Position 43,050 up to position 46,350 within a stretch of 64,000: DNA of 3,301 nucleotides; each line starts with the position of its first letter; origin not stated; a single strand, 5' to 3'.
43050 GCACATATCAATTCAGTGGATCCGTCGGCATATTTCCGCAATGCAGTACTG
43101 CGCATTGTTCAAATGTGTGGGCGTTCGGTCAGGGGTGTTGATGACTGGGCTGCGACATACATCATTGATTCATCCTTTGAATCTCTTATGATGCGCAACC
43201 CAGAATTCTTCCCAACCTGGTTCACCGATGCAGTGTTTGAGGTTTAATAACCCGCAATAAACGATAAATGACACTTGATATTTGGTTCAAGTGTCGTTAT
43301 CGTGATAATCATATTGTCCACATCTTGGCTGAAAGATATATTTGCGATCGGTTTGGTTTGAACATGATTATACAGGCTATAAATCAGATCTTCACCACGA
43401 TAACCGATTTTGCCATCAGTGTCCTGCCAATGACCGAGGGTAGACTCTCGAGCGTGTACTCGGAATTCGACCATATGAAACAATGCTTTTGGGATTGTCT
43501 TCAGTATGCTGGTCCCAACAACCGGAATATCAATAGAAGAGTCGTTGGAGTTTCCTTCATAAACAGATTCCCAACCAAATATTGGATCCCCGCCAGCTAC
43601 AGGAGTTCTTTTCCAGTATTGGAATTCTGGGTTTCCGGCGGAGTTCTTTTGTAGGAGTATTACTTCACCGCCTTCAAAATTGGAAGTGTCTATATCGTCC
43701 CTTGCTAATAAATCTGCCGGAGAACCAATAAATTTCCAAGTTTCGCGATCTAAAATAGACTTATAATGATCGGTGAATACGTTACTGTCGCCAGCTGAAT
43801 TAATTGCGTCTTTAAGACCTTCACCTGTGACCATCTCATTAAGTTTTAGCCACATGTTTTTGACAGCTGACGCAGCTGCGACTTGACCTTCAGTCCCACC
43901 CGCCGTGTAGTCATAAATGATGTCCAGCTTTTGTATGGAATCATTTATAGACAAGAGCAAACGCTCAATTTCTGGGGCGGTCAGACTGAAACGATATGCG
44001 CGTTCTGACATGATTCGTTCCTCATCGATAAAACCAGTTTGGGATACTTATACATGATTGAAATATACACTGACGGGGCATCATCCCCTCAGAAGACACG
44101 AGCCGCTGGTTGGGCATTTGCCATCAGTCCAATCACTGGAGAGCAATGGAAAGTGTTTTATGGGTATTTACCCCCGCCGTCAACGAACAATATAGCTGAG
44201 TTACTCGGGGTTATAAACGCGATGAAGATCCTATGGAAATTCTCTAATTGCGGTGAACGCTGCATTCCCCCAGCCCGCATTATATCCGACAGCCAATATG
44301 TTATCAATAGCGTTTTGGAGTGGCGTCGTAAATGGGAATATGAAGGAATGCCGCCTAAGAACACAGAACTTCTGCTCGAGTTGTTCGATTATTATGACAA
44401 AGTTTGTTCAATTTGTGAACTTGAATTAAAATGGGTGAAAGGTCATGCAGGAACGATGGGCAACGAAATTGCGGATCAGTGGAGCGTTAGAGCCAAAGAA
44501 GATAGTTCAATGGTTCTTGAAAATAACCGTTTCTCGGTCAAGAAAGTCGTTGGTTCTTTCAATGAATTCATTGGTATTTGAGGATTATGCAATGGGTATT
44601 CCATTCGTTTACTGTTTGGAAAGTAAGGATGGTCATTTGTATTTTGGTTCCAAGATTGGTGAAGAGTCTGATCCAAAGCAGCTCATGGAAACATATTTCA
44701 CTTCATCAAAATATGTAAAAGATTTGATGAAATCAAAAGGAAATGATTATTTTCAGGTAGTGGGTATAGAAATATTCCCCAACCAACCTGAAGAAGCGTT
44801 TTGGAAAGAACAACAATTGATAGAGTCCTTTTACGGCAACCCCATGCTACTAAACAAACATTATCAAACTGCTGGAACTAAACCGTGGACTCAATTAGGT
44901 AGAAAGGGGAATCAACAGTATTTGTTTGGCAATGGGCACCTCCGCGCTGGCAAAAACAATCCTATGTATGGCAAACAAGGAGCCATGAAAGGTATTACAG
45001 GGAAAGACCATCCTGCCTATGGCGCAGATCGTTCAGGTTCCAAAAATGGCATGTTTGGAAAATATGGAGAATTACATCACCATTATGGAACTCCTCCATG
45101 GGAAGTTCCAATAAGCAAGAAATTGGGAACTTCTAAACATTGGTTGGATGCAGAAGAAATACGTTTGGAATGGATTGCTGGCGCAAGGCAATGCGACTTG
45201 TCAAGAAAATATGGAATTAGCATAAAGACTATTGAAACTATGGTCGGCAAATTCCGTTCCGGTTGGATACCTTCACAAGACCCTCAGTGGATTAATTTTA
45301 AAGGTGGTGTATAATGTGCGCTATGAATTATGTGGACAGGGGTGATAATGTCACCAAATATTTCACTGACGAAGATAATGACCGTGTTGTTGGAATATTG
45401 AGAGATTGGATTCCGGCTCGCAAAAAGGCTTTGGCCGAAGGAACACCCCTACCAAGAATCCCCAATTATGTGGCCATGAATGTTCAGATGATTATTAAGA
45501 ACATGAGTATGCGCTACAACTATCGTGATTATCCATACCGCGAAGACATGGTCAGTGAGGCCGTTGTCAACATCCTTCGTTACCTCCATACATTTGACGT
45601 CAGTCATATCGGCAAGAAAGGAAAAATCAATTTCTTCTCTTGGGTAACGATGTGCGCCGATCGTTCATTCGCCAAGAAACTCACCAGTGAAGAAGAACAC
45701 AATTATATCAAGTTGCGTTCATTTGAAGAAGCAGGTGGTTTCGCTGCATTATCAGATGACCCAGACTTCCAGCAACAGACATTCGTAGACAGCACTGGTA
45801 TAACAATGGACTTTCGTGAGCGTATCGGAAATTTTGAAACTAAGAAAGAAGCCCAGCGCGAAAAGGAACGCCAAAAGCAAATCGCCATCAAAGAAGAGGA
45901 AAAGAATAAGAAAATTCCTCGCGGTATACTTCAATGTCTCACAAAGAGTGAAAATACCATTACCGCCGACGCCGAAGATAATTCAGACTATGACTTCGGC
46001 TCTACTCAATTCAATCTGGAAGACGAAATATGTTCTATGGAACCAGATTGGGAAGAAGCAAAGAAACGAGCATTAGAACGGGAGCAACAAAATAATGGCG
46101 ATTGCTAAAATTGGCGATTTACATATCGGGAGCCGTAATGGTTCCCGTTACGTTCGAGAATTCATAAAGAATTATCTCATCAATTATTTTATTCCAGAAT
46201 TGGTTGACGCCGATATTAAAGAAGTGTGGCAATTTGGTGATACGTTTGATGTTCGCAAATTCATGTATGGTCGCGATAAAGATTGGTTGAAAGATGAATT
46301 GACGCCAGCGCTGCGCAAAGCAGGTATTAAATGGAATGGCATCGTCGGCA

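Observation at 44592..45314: Seg-like GIY-YIG homing endonuclease with NUMOD3-type repeats next to RNase H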

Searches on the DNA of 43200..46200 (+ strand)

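Call 5: search_dna_similar(query=window:43200-46200:+, collection=phages, mode=near, max_rows=40)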
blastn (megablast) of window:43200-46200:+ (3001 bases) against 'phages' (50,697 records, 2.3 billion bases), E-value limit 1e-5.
Records with a match: 260; places in all: 261; records where one place covers at least 80% of the query: 37.
Best place of each record, by identity: >=99% 5; 95-99% 135; 90-95% 11; 80-90% 51; 60-80% 58.
By first word of the organism name: Salmonella 164; Klebsiella 41; Escherichia 21; Dickeya 19; Shigella 6; Serratia 3; Enterococcus 2; Enterobacter 2; Pseudomonas 1; Yersinia 1.
By host as written in the record: - 34; Salmonella enterica 26; Salmonella enterica subsp. enterica serovar Enteritidis PT1 21; Klebsiella pneumoniae 16; Salmonella enterica subsp. enterica serovar Typhimurium 14; Escherichia coli O157:H7 11; Dickeya solani 11; Salmonella sp. 10; and 69 more.
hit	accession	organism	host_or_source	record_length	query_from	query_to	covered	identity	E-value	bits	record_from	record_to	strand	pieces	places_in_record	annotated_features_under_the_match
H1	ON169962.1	Salmonella phage BRM 13313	Salmonella enterica subsp. enterica ...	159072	1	3001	100%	99.2%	0e+0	5409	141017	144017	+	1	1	hypothetical protein (x6)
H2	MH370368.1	Salmonella phage S115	Salmonella enterica serotype ...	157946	1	3001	100%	99.0%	0e+0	5382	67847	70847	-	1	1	sigma factor | hypothetical protein (x2) | recombination-related endonuclease | DNA helicase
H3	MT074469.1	Salmonella phage rabagast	Salmonella enterica subsp. enterica ...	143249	1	3001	100%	99.0%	0e+0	5382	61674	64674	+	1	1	sigma factor involved in late transcription | putative structural protein | GIY-YIG homing endonuclease | ribonuclease H | recombination protein subunit | and 1 other names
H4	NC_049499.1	Salmonella phage rabagast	Salmonella enterica subsp. enterica ...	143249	1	3001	100%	99.0%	0e+0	5382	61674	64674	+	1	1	late sigma transcription factor | putative structural protein | homing endonuclease | Rnase H | recombination protein subunit | and 1 other names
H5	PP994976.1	Salmonella phage vB_SalA_KFSST3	Salmonella enterica subsp. enterica ...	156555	1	3001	100%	97.5%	0e+0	5127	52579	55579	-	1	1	sigma factor for late transcription | hypothetical protein (x3) | ribonuclease H | recombination protein subunit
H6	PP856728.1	Salmonella phage vB_STmST313_KE30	Salmonella enterica subsp. enterica ...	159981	1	3001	100%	97.3%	0e+0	5101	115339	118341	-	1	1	late sigma transcription factor | hypothetical protein | homing endonuclease | Rnase H | SbcD-like subunit of palindrome specific endonuclease | and 1 other names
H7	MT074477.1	Salmonella phage barely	Salmonella enterica subsp. enterica ...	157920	1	3001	100%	97.3%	0e+0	5088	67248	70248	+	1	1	sigma factor involved in late transcription | putative structural protein | GIY-YIG homing endonuclease | ribonuclease H | recombination protein subunit | and 1 other names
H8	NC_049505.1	Salmonella phage barely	Salmonella enterica subsp. enterica ...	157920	1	3001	100%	97.3%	0e+0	5088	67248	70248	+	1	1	late sigma transcription factor | putative structural protein | homing endonuclease | Rnase H | SbcD-like subunit of palindrome specific endonuclease | and 1 other names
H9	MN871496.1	Salmonella phage Se-H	Salmonella enterica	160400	1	3001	100%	97.2%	0e+0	5073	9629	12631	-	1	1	record has no annotation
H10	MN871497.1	Salmonella phage Se-I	Salmonella enterica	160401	1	3001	100%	97.2%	0e+0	5073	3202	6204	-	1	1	record has no annotation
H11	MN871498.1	Salmonella phage Se-J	Salmonella enterica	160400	1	3001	100%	97.2%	0e+0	5073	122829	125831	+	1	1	record has no annotation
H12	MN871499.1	Salmonella phage Se-N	Salmonella enterica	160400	1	3001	100%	97.2%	0e+0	5073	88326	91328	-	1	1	record has no annotation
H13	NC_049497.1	Salmonella phage Se-J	Salmonella enterica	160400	1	3001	100%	97.2%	0e+0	5073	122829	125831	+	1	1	late sigma transcription factor | hypothetical protein | homing endonuclease | Rnase H | SbcD-like subunit of palindrome specific endonuclease | and 1 other names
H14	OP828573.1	Salmonella phage 3384-D8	Salmonella sp.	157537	1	3001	100%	97.2%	0e+0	5072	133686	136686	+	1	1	sigma factor | hypothetical protein (x2) | ribonuclease HI | recombination-related endonuclease | DNA helicase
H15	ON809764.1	Salmonella phage SeF6a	Salmonella enterica subsp. enterica ...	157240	1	3001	100%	97.2%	0e+0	5072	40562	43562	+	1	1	late sigma transcription factor | baseplate wedge protein | NAD synthetase | RnaseH | SbcD-like subunit of palindrome specific endonuclease | and 1 other names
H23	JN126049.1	Salmonella typhimurium phage PhiSH19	Salmonella typhimurium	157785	1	3001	100%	96.7%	0e+0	4988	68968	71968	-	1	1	sigma factor for late transcription | hypothetical protein | putative homing endonuclease | RNAse H | recombination protein subunit | and 1 other names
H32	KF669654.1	Salmonella phage Maynard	Salmonella typhimurium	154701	1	3001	100%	81.4%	0e+0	2390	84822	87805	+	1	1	RNA polymerase sigma factor | hypothetical protein | GIY-YIG homing endonuclease | RNaseH | recombination/repair endonuclease subunit | and 2 other names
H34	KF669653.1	Salmonella phage Marshall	Salmonella enteritidis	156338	1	3001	100%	78.3%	0e+0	1884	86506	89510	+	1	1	RNA polymerase sigma factor | hypothetical protein | GIY-YIG homing endonuclease | RNAseH | recombination endonuclease subunit | and 2 other names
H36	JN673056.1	Escherichia phage PhaxI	Escherichia coli O157:H7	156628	1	3001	76%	98.9%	0e+0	4077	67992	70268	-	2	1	sigma factor for late transcription | hypothetical protein | ribonuclease H | recombination protein subunit | putative ATP-dependent helicase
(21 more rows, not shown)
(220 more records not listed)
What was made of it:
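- On Seg-like free-standing homing endonucleases (T4 SegA-G type): 37 of 260 records carry it (call 5).
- Patchy distribution: 37 of 260 related records carry the region (call 5).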

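Call 7: get_annotated_region(hit=H3, flank=2000)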
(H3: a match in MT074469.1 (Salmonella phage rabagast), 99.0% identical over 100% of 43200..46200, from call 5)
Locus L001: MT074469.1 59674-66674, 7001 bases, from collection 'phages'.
description: Salmonella phage rabagast, complete genome.
organism: Salmonella phage rabagast (NCBI taxid 2713314)
taxonomy: Viruses; Duplodnaviria; Heunggongvirae; Uroviricota; Caudoviricetes; Ackermannviridae; Cvivirinae; Kuttervirus; Kuttervirus rabagast
host: Salmonella enterica subsp. enterica serovar Enteritidis PT1; source: wastewater; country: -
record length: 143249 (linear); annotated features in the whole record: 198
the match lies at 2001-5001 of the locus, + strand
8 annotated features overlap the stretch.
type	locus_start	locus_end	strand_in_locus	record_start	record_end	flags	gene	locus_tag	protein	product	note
CDS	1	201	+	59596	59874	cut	-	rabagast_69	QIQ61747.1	DNA-binding protein HU-beta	PVOGs: VOG0094; DNA-binding protein HU-beta [Serratia phage vB-Sru-IME250]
CDS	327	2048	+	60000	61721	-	-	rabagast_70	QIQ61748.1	ATP-dependent helicase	ATP-dependent helicase [Serratia phage phiMAM1]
CDS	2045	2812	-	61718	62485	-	-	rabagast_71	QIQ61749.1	putative structural protein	PVOGs: VOG5420; unknown structural protein [Dickeya virus Limestone]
CDS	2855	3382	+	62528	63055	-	-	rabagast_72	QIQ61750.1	ribonuclease H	PVOGs: VOG5551; ribonuclease H [Serratia phage phiMAM1]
CDS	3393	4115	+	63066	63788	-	-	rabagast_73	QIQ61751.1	GIY-YIG homing endonuclease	GIY-YIG homing endonuclease [Salmonella phage Maynard]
CDS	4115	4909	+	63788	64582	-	-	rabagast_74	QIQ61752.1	sigma factor involved in late transcription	sigma factor involved in late transcription [Erwinia phage phiEa2809]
CDS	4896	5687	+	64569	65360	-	-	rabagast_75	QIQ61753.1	recombination protein subunit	PVOGs: VOG4575; recombination protein subunit [Serratia phage phiMAM1]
CDS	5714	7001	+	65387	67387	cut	-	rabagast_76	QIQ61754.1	recombination endonuclease subunit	recombination endonuclease subunit [Serratia phage phiMAM1]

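Call 8: get_annotated_region(hit=H36, flank=2000)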
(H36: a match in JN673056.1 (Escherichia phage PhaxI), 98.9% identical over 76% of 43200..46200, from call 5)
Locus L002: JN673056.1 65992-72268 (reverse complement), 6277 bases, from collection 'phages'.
description: Escherichia phage PhaxI, complete genome.
organism: Escherichia phage PhaxI (NCBI taxid 926589)
taxonomy: Viruses; Duplodnaviria; Heunggongvirae; Uroviricota; Caudoviricetes; Ackermannviridae; Cvivirinae; Kuttervirus; Kuttervirus PhaxI
host: Escherichia coli O157:H7; source: -; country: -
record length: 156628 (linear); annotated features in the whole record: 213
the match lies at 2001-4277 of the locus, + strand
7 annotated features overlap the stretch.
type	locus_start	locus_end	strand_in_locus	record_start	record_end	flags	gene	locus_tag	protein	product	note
CDS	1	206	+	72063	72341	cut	-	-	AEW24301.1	putative DNA-binding protein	-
CDS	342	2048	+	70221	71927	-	-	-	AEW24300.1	putative ATP-dependent helicase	-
CDS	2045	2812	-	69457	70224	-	-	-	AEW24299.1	hypothetical protein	-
CDS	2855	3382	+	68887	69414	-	-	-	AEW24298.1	ribonuclease H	-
CDS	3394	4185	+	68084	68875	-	-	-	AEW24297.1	sigma factor for late transcription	gp55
CDS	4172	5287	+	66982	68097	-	-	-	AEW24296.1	recombination protein subunit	gp47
CDS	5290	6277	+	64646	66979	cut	-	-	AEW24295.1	recombination endonuclease subunit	gp46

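Call 19: get_annotated_region(hit=H32, flank=1500)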
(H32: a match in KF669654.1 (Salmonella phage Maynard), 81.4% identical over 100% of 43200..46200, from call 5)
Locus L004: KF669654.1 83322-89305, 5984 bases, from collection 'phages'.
description: Salmonella phage Maynard, complete genome.
organism: Salmonella phage Maynard (NCBI taxid 1406795)
taxonomy: Viruses; Duplodnaviria; Heunggongvirae; Uroviricota; Caudoviricetes; Ackermannviridae; Cvivirinae; Kuttervirus; Kuttervirus maynard
host: Salmonella typhimurium; source: -; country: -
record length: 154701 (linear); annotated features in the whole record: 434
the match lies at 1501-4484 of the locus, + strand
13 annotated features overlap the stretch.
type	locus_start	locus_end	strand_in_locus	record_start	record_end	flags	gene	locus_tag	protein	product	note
CDS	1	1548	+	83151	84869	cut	-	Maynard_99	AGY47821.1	ATP-dependent helicase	-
CDS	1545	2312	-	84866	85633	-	-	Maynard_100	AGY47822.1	hypothetical protein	-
regulatory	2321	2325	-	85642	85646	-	-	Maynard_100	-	ribosome_binding_site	-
regulatory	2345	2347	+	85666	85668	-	-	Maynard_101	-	ribosome_binding_site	-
CDS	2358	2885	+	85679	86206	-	-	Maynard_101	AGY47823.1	RNaseH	-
regulatory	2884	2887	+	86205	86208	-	-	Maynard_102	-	ribosome_binding_site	-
CDS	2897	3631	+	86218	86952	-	-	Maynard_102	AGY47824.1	GIY-YIG homing endonuclease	-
regulatory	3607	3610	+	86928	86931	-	-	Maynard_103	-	ribosome_binding_site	-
CDS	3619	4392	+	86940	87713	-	-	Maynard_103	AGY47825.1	RNA polymerase sigma factor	-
regulatory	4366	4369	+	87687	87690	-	-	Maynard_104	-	ribosome_binding_site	-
CDS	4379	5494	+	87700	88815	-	-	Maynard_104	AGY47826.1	recombination/repair endonuclease subunit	T4 gp47-like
regulatory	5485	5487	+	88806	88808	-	-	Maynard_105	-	ribosome_binding_site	-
CDS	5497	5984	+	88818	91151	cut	-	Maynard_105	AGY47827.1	recombination/repair endonuclease subunit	T4 gp46-like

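Call 35: get_annotated_region(hit=H23, flank=1500)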
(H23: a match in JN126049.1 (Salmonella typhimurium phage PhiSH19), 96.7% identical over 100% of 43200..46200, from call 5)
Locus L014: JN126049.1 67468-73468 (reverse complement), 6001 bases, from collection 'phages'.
description: Salmonella phage PhiSH19, complete genome.
organism: Salmonella typhimurium phage PhiSH19 (NCBI taxid 1108865)
taxonomy: Viruses; Duplodnaviria; Heunggongvirae; Uroviricota; Caudoviricetes; Ackermannviridae; Cvivirinae; Kuttervirus; Kuttervirus SH19
host: Salmonella typhimurium; source: -; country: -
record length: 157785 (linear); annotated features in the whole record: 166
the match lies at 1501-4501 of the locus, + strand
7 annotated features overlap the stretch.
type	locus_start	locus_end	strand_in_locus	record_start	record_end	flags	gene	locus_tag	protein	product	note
CDS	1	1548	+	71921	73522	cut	-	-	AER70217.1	ATP-dependent helicase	-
CDS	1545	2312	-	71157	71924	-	-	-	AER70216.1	hypothetical protein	-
CDS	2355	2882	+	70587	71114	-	-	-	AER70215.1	RNAse H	contains RNaseH domain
CDS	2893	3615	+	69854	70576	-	-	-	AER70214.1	putative homing endonuclease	-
CDS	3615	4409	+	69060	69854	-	-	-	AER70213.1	sigma factor for late transcription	-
CDS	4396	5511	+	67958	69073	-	-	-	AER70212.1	recombination protein subunit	-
CDS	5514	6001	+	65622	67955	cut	-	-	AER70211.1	recombination endonuclease subunit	-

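Call 36: get_annotated_region(hit=H34, flank=1500)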
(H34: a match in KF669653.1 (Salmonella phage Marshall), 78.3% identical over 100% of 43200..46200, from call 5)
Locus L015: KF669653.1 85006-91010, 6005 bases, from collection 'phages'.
description: Salmonella phage Marshall, complete genome.
organism: Salmonella phage Marshall (NCBI taxid 1406794)
taxonomy: Viruses; Duplodnaviria; Heunggongvirae; Uroviricota; Caudoviricetes; Ackermannviridae; Cvivirinae; Kuttervirus; Kuttervirus marshall
host: Salmonella enteritidis; source: -; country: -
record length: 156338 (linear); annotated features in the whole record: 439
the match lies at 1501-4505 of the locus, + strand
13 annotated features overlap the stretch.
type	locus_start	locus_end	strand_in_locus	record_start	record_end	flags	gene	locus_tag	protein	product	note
CDS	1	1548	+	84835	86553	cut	-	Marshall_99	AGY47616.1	DNA helicase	-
CDS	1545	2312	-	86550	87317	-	-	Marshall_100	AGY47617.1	hypothetical protein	-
regulatory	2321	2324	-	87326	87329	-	-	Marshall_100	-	ribosome_binding_site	-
regulatory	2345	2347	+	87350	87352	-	-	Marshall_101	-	ribosome_binding_site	-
CDS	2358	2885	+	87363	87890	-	-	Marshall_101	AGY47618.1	RNAseH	-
regulatory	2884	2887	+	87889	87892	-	-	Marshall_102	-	ribosome_binding_site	-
CDS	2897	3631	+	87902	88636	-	-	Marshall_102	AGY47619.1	GIY-YIG homing endonuclease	-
regulatory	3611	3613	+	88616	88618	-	-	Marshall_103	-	ribosome_binding_site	-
CDS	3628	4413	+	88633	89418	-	-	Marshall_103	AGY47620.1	RNA polymerase sigma factor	-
regulatory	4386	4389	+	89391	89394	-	-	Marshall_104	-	ribosome_binding_site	-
CDS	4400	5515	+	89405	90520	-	-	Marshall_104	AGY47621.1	recombination endonuclease subunit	-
regulatory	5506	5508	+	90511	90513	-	-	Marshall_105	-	ribosome_binding_site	-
CDS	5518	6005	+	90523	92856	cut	-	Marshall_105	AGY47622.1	recombination endonuclease, ATP binding cassette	-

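Call 71: search_dna_similar(query=L002:3320-3460:+, collection=phages, mode=distant, max_rows=10, rows=spread)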
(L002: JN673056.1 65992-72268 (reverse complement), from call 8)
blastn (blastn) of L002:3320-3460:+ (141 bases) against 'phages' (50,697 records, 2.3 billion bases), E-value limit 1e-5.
Records with a match: 264; places in all: 295; records where one place covers at least 80% of the query: 223.
Best place of each record, by identity: >=99% 124; 95-99% 16; 90-95% 28; 80-90% 82; 60-80% 14.
By first word of the organism name: Salmonella 164; Klebsiella 44; Escherichia 29; Dickeya 8; Shigella 6; Erwinia 4; Enterobacter 3; Serratia 3; Pseudomonas 1; Enterococcus 1; and 1 more.
By host as written in the record: - 34; Salmonella enterica 26; Salmonella enterica subsp. enterica serovar Enteritidis PT1 21; Klebsiella pneumoniae 19; Salmonella enterica subsp. enterica serovar Typhimurium 14; Escherichia coli O157:H7 11; Salmonella sp. 10; Salmonella enterica serovar Typhimurium 7; and 72 more.
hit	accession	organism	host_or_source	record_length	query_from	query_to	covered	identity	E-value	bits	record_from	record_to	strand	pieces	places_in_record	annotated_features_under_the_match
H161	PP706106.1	Salmonella phage SF02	Salmonella enterica BNCC 192094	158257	1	141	100%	100.0%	3e-66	255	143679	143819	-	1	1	hypothetical protein (x2)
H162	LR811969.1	Salmonella phage Se_EM3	-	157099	1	141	100%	100.0%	3e-66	255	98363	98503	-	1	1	Gp55 T4-like sigma factor involved in late transcription | putative ribonuclease HI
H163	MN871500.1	Salmonella phage Se-S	Salmonella enterica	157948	1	141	100%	100.0%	3e-66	255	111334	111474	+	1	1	record has no annotation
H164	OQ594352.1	Salmonella phage SWJM-01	Salmonella enterica 2112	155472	1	141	100%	100.0%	3e-66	255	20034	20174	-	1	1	sigma factor involved in late transcription | putative ribonuclease HI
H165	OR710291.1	Salmonella phage vB_Sen_ST2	Salmonella enterica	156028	1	139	99%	93.5%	1e-52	211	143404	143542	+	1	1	late sigma transcription factor | Rnase H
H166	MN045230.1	Klebsiella phage Magnus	Klebsiella pneumoniae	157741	1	139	99%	82.4%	9e-29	131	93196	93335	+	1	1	RNase H | sigma factor for late transcription | ribosome_binding_site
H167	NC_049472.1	Klebsiella phage UPM 2146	Klebsiella pneumoniae baa-2146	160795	19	139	86%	83.7%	4e-27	126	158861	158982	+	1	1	late sigma transcription factor | Rnase H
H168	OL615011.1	Shigella phage vB_SboS_Gloob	Shigella boydii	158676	14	139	89%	79.4%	8e-23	111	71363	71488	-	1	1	putative sigma factor | putative RNAseH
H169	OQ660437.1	Salmonella phage D5lw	Salmonella sp.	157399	1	82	58%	95.1%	1e-27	127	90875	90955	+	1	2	ribonuclease H | GIY-YIG homing endonuclease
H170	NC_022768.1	Salmonella phage Maynard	Salmonella typhimurium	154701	80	139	43%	80.0%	5e-6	55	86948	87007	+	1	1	late sigma transcription factor | homing endonuclease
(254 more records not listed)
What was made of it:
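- On Seg-like free-standing homing endonucleases (T4 SegA-G type): 223 of 264 have the intact junction (call 71).
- Only about 15% of related records carry the cassette (call 71), which argues against a large competitive benefit.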

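Call 81: get_annotated_region(hit=H166, flank=300)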
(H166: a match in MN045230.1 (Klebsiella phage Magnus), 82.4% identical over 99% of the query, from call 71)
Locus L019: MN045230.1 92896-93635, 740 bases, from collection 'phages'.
description: Klebsiella phage Magnus, complete genome.
organism: Klebsiella phage Magnus (NCBI taxid 2589660)
taxonomy: Viruses; Duplodnaviria; Heunggongvirae; Uroviricota; Caudoviricetes; Ackermannviridae; Taipeivirus; Taipeivirus magnus
host: Klebsiella pneumoniae; source: waste water treatment facility; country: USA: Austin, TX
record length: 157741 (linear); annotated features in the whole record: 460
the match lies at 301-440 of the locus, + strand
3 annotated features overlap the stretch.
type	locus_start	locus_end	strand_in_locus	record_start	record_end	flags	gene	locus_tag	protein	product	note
CDS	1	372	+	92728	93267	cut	-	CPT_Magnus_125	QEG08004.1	RNase H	BLASTp similarity to ribonuclease H in Klebsiella phage Menlow, NCBI Accession number AUG87826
regulatory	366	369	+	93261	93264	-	-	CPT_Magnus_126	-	ribosome_binding_site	CPT_Magnus_126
CDS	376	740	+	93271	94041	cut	-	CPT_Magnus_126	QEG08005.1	sigma factor for late transcription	BLASTp similarity to UniProtKB entry S6C3B9_9CAUD Sigma factor for late transcription in Klebsiella phage 0507-KN2-1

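Call 82: get_annotated_region(hit=H168, flank=300)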
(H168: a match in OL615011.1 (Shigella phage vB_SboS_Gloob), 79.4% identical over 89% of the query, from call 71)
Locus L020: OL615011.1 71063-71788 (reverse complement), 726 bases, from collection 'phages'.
description: Shigella phage vB_SboS_Gloob, complete genome.
organism: Shigella phage vB_SboS_Gloob (NCBI taxid 2902746)
taxonomy: Viruses; Duplodnaviria; Heunggongvirae; Uroviricota; Caudoviricetes; Ackermannviridae; Aglimvirinae; Agtrevirus
host: Shigella boydii; source: raw sewage; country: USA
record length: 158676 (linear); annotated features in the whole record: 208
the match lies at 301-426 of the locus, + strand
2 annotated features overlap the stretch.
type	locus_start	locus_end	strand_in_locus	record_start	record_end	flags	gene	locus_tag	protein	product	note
CDS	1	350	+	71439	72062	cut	-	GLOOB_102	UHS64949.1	putative RNAseH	gp102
CDS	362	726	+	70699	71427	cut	-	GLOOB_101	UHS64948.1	putative sigma factor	gp101; putative T4-like sigma factor involved in late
